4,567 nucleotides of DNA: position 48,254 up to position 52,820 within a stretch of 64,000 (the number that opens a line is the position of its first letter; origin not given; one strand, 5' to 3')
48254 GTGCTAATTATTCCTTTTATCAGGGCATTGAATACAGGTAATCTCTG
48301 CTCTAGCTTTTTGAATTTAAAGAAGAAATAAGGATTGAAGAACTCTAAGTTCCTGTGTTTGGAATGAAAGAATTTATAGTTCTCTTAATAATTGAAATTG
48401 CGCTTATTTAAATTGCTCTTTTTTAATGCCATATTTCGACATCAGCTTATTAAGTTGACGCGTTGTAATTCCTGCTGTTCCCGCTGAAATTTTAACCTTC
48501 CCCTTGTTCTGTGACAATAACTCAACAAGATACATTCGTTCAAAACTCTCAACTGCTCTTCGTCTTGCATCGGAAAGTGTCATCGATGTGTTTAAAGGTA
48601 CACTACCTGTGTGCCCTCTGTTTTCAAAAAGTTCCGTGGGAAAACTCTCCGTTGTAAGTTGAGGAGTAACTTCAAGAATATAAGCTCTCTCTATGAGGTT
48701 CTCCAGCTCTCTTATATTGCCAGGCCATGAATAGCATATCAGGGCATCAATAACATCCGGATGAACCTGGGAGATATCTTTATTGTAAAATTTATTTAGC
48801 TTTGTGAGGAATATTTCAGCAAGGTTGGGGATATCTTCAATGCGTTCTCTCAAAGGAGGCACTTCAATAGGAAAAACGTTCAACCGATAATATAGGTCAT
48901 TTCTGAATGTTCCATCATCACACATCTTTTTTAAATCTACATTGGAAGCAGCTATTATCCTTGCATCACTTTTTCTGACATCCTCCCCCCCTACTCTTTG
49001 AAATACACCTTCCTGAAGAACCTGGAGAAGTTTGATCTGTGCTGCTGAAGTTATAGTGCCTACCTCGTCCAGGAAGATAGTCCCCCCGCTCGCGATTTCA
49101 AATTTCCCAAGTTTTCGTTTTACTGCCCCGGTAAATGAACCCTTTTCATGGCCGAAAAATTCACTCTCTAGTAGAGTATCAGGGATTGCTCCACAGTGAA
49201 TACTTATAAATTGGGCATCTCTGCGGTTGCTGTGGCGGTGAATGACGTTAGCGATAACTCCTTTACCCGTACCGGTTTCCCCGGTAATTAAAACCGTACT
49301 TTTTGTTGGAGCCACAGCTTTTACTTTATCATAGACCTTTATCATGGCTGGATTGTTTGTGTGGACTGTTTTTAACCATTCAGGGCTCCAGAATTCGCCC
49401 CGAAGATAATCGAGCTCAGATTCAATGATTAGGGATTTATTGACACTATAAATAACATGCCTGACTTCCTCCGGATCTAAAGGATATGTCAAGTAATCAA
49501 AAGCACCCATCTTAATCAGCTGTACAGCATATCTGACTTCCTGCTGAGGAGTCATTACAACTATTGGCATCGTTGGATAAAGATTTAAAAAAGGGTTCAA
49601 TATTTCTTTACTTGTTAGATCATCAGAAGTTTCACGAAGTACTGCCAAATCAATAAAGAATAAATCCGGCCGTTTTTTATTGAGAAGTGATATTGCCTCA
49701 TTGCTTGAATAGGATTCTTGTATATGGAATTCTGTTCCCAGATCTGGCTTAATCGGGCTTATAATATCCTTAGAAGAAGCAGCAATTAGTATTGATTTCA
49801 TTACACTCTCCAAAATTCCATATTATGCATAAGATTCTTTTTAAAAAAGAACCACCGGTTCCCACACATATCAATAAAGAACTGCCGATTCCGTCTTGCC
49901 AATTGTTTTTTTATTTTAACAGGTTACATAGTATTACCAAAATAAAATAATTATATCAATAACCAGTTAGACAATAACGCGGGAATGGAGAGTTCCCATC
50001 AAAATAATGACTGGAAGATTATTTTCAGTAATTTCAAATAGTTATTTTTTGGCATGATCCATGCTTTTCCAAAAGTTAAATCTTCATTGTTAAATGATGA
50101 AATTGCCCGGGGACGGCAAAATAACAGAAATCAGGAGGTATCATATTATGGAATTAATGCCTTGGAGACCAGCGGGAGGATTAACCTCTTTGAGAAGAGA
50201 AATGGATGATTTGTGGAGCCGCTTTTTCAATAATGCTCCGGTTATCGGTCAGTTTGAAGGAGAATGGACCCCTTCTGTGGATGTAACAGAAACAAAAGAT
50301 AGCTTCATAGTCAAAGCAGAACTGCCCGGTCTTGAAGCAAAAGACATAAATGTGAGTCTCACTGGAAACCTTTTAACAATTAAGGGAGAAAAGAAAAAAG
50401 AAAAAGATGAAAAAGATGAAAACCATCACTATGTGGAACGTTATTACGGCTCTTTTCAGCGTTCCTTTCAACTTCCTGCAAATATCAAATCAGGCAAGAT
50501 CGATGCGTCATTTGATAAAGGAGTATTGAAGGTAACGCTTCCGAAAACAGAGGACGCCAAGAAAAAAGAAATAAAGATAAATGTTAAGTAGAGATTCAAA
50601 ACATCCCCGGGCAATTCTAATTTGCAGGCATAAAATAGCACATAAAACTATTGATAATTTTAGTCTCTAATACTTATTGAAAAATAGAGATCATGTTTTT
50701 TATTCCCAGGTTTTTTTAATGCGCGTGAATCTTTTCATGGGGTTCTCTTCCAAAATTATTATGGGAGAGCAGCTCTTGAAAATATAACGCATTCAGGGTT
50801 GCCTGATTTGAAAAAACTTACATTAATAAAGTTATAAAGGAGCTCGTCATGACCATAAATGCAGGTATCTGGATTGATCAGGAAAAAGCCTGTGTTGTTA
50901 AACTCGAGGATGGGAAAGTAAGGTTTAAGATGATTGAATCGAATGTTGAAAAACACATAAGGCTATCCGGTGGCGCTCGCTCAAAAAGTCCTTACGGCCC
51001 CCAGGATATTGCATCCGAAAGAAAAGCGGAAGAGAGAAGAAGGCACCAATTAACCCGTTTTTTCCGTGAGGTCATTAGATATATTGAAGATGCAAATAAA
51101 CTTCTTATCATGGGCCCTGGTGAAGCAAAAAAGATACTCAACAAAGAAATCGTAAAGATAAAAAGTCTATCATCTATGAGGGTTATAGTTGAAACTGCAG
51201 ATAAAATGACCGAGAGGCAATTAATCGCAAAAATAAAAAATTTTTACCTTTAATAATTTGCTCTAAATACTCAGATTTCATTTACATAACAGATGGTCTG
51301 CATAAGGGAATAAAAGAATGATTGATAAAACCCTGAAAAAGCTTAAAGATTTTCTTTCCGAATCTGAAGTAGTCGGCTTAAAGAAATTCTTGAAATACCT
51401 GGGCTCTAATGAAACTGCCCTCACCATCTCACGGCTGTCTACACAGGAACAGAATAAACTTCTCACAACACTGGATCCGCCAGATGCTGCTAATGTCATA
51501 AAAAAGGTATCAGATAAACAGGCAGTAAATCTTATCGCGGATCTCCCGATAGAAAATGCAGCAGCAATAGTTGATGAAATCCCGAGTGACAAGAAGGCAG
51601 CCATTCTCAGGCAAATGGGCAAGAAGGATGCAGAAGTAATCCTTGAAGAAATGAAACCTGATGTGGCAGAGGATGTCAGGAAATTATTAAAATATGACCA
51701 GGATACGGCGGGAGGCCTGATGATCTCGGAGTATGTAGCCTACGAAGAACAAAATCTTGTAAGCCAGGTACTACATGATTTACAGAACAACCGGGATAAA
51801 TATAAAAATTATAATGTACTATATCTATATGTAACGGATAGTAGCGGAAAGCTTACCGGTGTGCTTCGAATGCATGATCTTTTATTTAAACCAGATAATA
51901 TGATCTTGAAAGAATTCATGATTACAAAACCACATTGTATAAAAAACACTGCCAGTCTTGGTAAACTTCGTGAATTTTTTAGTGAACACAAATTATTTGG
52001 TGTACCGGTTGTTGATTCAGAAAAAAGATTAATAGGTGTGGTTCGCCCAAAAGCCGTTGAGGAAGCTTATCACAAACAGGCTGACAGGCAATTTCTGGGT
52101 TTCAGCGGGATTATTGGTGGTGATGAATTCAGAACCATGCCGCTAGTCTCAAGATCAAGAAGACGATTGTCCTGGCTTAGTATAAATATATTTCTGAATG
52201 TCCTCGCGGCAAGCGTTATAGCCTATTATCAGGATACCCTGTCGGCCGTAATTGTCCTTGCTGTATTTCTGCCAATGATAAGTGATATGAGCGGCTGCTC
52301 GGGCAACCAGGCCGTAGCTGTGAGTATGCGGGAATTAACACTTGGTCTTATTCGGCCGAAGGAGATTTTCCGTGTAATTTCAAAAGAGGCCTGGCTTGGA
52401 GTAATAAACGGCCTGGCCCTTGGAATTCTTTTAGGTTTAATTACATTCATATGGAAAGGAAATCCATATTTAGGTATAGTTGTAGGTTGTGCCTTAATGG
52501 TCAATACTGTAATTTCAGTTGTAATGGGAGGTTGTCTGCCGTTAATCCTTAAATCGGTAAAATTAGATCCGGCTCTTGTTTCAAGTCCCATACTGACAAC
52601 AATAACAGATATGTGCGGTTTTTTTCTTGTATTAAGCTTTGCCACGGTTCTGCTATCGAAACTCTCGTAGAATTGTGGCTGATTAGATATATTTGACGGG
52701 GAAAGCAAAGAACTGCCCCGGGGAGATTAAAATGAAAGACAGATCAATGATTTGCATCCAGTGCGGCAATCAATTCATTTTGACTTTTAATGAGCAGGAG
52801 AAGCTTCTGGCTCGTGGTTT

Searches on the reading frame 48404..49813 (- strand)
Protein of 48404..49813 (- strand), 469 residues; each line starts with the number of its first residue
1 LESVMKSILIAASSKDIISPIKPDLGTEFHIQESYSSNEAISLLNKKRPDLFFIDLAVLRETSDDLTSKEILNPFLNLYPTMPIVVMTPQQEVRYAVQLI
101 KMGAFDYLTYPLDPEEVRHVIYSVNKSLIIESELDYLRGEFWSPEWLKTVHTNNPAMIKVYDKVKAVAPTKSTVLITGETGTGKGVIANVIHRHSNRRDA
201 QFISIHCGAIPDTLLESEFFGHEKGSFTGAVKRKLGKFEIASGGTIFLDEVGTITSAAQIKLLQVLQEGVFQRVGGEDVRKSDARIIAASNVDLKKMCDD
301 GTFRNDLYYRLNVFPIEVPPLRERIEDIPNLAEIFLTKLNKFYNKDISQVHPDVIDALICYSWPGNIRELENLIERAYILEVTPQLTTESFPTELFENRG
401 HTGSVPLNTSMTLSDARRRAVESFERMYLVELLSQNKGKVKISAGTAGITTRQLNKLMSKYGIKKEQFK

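Call 28: search_protein_families(library=pfam, proteins=[window:48404-49813:-], max_evalue=0.0001)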
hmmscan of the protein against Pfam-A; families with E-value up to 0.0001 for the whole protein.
window:48404-49813:- (469 aa): 7 families
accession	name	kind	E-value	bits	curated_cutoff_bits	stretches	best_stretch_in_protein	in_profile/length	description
PF00158.32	Sigma54_activat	-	2.1e-66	223.2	20.2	1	152-317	3-168/168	Sigma-54 interaction domain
PF25601.1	AAA_lid_14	-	1.2e-24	86.3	27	1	322-401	1-80/87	AAA+ ATPase lid domain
PF14532.12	Sigma54_activ_2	-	2.4e-18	67.2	25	1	154-321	4-138/138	Sigma-54 interaction domain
PF00072.30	Response_reg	-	2.8e-09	37.5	30.2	1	28-121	22-110/111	Response regulator receiver domain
PF07728.20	AAA_5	-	1.2e-07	32.3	22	1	174-292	2-123/139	AAA domain (dynein-related subfamily)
PF07724.20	AAA_2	-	2.6e-06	28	27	1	171-300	3-133/166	AAA domain (Cdc48 subfamily)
PF13191.12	AAA_16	-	9.2e-06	26.7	32.6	1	163-213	18-64/167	AAA ATPase domain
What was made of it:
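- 48404..49813 (-): Sigma-54 activator with a receiver-like N domain. It is the likely cognate regulator of the operon. Sigma54_activat 223 bits (call 28).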

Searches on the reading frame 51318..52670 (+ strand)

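Call 28: search_protein_families(library=pfam, proteins=[window:51318-52670:+], max_evalue=0.0001)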
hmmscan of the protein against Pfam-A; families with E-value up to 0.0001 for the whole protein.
window:51318-52670:+ (450 aa): 3 families
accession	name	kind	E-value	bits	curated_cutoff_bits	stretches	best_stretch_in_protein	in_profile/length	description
PF01769.21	MgtE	-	6e-33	114.2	27.6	1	318-440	1-124/125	Divalent cation transporter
PF03448.22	MgtE_N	-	2.2e-18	67.1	25.9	1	31-129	4-102/102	MgtE intracellular N domain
PF00571.33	CBS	-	1.6e-12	48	24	1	198-247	2-51/57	CBS domain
